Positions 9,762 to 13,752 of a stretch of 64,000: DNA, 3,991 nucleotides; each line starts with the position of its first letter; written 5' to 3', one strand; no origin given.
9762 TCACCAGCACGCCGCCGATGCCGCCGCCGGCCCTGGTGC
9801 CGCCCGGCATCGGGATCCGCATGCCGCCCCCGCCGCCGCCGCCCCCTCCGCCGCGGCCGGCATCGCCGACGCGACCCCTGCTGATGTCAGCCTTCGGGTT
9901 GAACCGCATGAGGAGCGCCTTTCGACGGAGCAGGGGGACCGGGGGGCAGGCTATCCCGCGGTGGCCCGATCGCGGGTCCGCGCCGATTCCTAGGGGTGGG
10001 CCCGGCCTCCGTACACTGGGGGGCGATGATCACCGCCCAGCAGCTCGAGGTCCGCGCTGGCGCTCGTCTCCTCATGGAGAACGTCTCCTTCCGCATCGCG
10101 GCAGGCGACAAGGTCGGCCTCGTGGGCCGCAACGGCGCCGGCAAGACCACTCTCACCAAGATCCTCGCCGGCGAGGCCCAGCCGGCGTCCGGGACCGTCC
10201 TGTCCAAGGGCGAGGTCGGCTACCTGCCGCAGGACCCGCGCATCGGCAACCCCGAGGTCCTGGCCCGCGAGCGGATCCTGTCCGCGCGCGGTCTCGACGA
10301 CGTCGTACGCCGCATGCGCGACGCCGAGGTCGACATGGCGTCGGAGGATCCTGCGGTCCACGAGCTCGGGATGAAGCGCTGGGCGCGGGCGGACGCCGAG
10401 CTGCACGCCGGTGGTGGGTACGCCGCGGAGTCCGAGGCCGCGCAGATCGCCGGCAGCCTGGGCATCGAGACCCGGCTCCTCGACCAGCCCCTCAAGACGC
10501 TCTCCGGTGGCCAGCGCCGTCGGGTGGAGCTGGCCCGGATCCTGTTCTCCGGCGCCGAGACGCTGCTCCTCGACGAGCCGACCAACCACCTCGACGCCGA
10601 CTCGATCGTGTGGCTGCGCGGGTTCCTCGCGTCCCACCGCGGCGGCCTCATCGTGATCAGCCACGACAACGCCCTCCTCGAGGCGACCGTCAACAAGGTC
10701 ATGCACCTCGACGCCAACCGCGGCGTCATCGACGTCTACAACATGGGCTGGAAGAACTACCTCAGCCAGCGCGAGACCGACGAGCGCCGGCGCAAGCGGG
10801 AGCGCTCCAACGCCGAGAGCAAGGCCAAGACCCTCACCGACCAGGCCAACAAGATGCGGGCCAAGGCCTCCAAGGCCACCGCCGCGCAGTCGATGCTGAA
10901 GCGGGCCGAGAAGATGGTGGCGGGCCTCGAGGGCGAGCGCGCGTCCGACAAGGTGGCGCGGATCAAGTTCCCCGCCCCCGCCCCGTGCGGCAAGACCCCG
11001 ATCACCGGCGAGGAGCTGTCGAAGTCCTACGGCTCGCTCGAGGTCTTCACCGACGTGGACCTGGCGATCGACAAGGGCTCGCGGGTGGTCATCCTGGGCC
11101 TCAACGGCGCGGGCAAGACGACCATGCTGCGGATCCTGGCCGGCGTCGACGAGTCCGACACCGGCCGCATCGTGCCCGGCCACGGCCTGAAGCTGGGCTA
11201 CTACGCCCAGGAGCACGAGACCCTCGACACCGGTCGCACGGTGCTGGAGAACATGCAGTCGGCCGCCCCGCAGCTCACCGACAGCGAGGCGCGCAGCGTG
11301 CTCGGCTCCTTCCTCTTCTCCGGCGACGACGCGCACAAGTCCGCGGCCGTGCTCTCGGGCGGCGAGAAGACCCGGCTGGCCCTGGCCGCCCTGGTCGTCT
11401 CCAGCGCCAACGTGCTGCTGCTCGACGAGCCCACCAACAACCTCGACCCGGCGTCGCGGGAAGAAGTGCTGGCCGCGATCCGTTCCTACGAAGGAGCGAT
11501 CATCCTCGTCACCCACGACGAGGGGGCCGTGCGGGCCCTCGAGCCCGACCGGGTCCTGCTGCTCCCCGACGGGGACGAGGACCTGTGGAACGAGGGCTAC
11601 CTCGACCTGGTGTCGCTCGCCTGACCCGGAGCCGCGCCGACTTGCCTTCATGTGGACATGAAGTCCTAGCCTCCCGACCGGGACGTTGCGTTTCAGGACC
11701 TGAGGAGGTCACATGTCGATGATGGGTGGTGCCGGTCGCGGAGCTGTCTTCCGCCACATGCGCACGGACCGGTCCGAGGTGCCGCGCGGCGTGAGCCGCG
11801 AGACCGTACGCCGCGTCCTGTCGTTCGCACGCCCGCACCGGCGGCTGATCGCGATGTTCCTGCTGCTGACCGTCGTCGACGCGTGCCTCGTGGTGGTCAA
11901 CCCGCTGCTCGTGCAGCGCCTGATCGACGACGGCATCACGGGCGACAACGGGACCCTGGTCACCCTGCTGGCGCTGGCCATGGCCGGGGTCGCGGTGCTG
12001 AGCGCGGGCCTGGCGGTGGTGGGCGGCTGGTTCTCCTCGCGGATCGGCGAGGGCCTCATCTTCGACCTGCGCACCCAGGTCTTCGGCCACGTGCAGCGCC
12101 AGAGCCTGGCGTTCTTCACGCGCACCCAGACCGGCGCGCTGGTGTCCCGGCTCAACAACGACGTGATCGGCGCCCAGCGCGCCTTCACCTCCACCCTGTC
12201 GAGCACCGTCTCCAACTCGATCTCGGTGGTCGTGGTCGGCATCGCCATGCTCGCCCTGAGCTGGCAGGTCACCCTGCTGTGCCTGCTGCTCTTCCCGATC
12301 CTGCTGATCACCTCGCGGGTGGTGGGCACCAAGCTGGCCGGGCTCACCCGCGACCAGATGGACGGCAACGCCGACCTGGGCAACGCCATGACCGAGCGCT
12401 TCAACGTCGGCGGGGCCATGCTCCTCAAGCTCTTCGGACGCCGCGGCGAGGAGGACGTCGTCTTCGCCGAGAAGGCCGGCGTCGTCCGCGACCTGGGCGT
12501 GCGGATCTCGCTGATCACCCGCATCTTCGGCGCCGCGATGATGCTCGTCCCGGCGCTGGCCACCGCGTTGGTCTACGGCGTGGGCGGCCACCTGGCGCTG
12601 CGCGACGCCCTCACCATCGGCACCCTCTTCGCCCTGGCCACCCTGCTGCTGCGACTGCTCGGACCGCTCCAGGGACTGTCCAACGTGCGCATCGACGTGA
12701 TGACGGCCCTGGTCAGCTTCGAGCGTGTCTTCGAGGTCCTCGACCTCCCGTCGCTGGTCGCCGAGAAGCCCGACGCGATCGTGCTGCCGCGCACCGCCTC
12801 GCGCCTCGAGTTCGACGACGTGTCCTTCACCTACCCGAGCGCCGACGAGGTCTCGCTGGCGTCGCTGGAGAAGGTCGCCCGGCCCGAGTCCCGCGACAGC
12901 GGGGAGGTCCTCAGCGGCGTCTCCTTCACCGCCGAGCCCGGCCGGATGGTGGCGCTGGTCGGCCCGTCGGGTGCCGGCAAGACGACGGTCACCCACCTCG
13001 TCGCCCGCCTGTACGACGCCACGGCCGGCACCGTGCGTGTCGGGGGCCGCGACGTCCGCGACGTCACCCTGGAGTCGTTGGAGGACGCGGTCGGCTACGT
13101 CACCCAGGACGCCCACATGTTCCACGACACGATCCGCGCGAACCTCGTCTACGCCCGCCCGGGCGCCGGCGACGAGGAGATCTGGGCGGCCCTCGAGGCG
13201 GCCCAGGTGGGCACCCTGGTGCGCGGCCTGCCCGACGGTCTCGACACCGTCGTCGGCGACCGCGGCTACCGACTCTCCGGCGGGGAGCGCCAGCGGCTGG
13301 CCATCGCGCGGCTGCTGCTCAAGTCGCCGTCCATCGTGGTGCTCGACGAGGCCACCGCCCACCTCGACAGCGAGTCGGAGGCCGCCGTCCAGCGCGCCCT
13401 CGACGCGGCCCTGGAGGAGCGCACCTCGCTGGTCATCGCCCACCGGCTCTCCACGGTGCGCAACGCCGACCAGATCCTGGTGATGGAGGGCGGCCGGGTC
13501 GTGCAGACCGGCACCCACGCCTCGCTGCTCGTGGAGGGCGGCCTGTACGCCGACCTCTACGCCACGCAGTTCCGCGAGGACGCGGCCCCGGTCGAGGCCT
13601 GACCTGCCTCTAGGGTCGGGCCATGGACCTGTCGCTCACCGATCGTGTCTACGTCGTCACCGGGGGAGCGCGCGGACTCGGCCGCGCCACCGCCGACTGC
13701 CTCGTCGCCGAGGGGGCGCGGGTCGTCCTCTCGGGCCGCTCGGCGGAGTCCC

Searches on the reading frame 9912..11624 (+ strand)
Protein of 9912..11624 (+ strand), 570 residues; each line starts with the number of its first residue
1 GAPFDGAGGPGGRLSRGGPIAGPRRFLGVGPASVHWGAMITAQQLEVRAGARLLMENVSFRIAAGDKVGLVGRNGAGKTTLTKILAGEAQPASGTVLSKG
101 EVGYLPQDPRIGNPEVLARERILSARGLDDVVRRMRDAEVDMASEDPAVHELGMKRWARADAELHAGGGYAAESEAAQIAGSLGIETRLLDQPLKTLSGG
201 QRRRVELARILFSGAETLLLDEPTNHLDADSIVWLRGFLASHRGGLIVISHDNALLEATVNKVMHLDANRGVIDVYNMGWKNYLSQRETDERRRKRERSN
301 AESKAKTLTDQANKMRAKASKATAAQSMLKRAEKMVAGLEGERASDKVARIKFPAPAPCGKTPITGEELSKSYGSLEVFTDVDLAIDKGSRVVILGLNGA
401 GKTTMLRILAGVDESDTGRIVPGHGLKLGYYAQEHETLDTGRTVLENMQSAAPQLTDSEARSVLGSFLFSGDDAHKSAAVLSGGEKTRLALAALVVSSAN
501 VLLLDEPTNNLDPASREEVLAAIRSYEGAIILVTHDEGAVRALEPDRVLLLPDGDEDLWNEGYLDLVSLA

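Call 73: search_protein_families(library=pfam, proteins=[window:9912-11624:+], max_evalue=0.00001)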
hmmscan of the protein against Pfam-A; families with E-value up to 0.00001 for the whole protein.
window:9912-11624:+ (570 aa): 4 families
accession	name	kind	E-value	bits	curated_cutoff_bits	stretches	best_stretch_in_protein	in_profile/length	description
PF00005.33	ABC_tran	-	1.1e-52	178.7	25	2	56-225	2-137/137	ABC transporter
PF13304.12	AAA_21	-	1.3e-19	71.9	27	1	470-537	227-300/304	AAA domain, putative AbiEii toxin, Type IV TA system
PF12848.13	ABC_tran_Xtn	-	5.4e-11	42.9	25.9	1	267-342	2-76/85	ABC transporter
PF02463.25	SMC_N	-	5.9e-11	42.7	40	0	480-542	136-204/220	RecF/RecN/SMC N terminal domain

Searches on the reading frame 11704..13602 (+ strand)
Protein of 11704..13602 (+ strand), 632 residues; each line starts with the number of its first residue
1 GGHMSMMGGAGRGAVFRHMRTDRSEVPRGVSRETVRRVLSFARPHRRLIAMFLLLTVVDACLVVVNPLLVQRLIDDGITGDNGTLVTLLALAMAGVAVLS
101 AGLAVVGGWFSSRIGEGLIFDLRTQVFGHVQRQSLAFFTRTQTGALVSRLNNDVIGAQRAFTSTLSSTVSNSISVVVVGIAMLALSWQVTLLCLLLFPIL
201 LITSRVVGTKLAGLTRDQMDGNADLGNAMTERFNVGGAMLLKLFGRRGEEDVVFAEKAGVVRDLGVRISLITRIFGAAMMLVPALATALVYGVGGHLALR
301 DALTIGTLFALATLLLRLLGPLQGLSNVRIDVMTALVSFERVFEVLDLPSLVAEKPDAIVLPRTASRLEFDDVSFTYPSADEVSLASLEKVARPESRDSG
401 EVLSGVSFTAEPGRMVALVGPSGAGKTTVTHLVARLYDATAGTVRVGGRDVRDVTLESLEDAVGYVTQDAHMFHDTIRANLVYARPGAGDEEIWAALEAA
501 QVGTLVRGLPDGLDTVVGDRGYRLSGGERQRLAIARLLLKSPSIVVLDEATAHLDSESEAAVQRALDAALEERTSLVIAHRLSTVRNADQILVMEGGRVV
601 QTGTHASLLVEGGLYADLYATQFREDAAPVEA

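Call 73: search_protein_families(library=pfam, proteins=[window:11704-13602:+], max_evalue=0.00001)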
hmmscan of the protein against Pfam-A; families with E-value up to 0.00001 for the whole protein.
window:11704-13602:+ (632 aa): 3 families
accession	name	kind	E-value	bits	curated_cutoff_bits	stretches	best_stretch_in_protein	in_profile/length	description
PF00664.28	ABC_membrane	-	5e-44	151.5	28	1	50-322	2-274/274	ABC transporter transmembrane region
PF00005.33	ABC_tran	-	5.1e-31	108.5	25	1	403-552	1-137/137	ABC transporter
PF02463.25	SMC_N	-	7.2e-07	29.3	40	0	524-593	137-210/220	RecF/RecN/SMC N terminal domain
